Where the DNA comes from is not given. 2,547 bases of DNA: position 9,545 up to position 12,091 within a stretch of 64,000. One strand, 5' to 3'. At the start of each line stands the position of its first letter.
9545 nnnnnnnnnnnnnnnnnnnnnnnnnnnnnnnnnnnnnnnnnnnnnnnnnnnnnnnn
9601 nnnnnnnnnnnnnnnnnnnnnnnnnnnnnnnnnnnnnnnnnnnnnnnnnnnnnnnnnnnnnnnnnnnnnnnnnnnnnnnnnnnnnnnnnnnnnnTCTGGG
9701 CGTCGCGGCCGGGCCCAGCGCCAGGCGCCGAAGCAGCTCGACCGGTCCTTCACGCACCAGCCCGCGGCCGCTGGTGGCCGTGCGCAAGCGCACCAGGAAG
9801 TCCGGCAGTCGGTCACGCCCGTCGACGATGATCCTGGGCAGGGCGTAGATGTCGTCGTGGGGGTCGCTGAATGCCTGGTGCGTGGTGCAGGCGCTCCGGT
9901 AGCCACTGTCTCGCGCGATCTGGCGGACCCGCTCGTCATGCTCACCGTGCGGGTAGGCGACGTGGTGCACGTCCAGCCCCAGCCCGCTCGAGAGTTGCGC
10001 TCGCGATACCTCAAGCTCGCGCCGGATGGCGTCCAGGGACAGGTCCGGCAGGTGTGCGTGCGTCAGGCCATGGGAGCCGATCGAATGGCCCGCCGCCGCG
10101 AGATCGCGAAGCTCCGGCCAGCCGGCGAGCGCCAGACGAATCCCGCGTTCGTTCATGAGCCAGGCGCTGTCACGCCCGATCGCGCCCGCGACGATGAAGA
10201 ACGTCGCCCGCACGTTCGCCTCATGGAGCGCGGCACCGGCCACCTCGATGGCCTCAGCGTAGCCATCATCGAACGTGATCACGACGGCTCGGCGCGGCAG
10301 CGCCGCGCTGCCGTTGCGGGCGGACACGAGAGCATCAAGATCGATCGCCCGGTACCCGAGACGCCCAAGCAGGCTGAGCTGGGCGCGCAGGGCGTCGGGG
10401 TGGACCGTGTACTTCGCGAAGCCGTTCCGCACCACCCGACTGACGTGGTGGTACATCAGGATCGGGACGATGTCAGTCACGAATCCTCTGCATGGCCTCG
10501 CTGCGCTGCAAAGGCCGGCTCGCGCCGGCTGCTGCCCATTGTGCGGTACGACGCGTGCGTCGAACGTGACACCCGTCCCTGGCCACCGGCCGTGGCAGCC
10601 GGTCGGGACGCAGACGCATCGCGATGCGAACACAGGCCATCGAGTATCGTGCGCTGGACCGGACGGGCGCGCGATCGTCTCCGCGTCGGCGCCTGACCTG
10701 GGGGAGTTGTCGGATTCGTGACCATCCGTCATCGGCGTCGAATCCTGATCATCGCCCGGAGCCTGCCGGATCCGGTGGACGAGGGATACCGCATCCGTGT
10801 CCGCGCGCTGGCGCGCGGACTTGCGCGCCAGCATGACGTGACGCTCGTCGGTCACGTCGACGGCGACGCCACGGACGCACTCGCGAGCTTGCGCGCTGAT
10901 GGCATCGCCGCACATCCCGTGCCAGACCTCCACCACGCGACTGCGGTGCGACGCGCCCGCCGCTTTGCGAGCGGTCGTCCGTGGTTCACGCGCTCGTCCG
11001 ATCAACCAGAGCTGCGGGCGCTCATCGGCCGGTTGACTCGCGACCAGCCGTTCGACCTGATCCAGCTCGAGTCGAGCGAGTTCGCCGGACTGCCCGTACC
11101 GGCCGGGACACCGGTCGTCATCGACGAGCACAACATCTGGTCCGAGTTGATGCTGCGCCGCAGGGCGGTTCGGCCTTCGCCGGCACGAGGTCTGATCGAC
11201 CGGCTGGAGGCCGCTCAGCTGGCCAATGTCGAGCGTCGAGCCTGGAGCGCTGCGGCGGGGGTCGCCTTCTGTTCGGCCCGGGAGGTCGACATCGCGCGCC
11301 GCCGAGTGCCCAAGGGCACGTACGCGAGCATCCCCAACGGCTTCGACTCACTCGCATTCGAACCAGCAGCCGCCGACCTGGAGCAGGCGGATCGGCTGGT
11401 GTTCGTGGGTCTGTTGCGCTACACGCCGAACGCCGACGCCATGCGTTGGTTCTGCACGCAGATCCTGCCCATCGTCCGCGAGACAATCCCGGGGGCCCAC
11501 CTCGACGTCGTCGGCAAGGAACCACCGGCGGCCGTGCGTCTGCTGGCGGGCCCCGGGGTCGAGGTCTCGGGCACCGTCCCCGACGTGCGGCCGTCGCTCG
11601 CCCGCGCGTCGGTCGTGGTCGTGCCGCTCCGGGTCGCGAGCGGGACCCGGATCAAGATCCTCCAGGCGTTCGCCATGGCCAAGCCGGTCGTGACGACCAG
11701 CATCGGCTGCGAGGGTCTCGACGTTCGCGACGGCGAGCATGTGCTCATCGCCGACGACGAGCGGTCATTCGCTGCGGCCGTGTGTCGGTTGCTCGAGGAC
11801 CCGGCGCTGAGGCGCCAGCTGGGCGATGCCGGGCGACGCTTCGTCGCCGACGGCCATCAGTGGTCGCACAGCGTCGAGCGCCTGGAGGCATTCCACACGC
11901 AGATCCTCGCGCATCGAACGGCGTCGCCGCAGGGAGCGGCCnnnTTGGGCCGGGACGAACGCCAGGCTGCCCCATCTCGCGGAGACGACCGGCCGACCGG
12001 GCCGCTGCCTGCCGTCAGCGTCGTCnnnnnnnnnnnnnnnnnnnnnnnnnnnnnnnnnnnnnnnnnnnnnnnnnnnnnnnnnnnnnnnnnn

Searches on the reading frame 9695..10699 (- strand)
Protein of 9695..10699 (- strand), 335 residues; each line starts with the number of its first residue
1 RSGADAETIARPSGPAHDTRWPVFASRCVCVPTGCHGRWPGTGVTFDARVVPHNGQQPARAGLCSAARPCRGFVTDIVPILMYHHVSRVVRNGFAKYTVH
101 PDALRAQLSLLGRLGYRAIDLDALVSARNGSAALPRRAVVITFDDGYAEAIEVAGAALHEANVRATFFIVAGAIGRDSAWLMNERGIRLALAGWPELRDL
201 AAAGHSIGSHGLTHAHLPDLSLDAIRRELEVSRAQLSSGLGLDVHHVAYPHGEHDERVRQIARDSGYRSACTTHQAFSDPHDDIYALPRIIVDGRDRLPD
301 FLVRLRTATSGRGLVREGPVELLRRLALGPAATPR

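Call 54: search_protein_families(library=ncbifam, proteins=[window:9695-10699:-], max_evalue=0.001)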
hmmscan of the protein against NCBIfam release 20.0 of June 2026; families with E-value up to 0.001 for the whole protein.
window:9695-10699:- (335 aa): 10 families
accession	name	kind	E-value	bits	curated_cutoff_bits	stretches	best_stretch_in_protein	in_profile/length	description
TIGR03938.2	deacetyl_PgaB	equivalog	2.9e-21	75.4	321.9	2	80-204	5-134/621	poly-beta-1,6-N-acetyl-D-glucosamine N-deacetylase PgaB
TIGR03933.1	PIA_icaB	equivalog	2.5e-13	50.1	248.35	1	95-293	31-230/245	intercellular adhesin biosynthesis polysaccharide N-deacetylase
NF011176.0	PRK14581.1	equivalog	9.3e-13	47.2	1091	1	58-151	32-121/673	poly-beta-1,6-N-acetyl-D-glucosamine N-deacetylase PgaB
NF050820.1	PolSacchBiosHfsH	equivalog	8.3e-12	45.3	400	1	102-297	2-185/249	oligosaccharide deacetylase HfsH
NF011177.0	PRK14582.1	equivalog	1.2e-11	43.6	923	1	82-149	53-119/671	poly-beta-1,6-N-acetyl-D-glucosamine N-deacetylase PgaB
TIGR02764.1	spore_ybaN_pdaB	equivalog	1.3e-11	44.7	237.4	1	138-269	7-123/191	polysaccharide deacetylase family sporulation protein PdaB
TIGR02884.1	spore_pdaA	equivalog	7.5e-07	29.1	298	1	137-270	37-156/224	delta-lactam-biosynthetic de-N-acetylase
TIGR04243.1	nodulat_NodB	equivalog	8.8e-07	28.6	240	1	137-268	2-119/197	chitooligosaccharide deacetylase NodB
TIGR02873.1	spore_ylxY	hypoth_equivalog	4.6e-05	22.8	391.5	1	198-268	131-201/268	probable sporulation protein, polysaccharide deacetylase family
NF045820.1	PgAcgDacpgdA_Strep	equivalog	0.00034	19.5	800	0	136-258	267-374/463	peptidoglycan-N-acetylglucosamine deacetylase PgdA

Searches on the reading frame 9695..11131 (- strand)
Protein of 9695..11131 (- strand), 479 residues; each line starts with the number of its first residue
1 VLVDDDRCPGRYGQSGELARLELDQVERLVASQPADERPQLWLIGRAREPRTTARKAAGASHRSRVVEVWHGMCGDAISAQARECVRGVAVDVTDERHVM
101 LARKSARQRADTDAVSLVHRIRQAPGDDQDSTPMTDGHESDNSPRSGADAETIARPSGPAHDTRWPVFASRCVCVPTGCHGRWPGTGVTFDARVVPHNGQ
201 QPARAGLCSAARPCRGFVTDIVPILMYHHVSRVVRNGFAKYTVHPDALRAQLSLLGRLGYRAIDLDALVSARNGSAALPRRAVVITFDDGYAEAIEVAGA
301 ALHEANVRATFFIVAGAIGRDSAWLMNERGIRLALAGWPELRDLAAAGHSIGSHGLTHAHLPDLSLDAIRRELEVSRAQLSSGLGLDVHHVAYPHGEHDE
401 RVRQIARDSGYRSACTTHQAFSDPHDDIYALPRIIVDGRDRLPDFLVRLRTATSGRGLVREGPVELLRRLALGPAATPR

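Call 14: search_protein_families(library=pfam, proteins=[window:9695-11131:-], max_evalue=0.001)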
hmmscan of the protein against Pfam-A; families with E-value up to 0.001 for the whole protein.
window:9695-11131:- (479 aa): 1 family
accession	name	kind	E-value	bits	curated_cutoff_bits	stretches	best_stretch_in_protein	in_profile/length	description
PF01522.26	Polysacc_deac_1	-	1.1e-25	90.5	23.1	1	278-413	4-123/124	Polysaccharide deacetylase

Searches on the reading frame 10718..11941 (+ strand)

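Call 14: search_protein_families(library=pfam, proteins=[window:10718-11941:+], max_evalue=0.001)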
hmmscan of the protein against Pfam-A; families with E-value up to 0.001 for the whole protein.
window:10718-11941:+ (408 aa): 3 families
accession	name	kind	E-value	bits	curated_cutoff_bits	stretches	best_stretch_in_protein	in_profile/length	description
PF13692.12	Glyco_trans_1_4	-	2e-27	96.6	27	1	226-361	3-142/142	Glycosyl transferases group 1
PF13524.12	Glyco_trans_1_2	-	3e-11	43.9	25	1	255-390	11-143/144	Glycosyl transferase-like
PF00534.26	Glycos_transf_1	-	3.6e-08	33.6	26.4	1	257-374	45-171/172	Glycosyl transferases group 1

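Call 54: search_protein_families(library=ncbifam, proteins=[window:10718-11941:+], max_evalue=0.001)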
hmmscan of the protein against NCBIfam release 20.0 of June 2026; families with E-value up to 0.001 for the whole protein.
window:10718-11941:+ (408 aa): 9 families
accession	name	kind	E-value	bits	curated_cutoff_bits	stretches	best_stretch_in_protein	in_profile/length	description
TIGR03087.1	stp1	hypoth_equivalog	7.3e-69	232.8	316.65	1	9-394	1-395/397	TIGR03087 family PEP-CTERM/XrtA system glycosyltransferase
TIGR03088.1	stp2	hypoth_equivalog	7.5e-10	38.4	409.05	1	203-397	163-374/374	TIGR03088 family PEP-CTERM/XrtA system glycosyltransferase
TIGR04047.1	MSMEG_0565_glyc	hypoth_equivalog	1.4e-09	37.6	259.85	1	276-388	255-366/373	MSMEG_0565 family glycosyltransferase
TIGR04063.1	stp3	hypoth_equivalog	2.1e-09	36.8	442.05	1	310-397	307-396/397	TIGR04063 family PEP-CTERM/XrtA system glycosyltransferase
NF038229.1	Glyco4_Geo_Pelo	equivalog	1.7e-08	33.8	400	1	294-397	234-337/338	GPMC system family 4 glycosyltransferase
TIGR03449.1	mycothiol_MshA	equivalog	1.9e-07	30.3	462.5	1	297-396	304-403/406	D-inositol-3-phosphate glycosyltransferase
NF041876.1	EPS_EpsE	equivalog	2.3e-07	30.4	400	1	289-387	288-387/389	exopolysaccharide biosynthesis GT4 family glycosyltransferase EpsE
TIGR02149.1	glgA_Coryne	subfamily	5.4e-05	22.5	302.4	1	294-388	281-382/391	glycogen synthase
NF041139.1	TreT_Thcocales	equivalog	0.00049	19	775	1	294-388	310-404/412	trehalose synthase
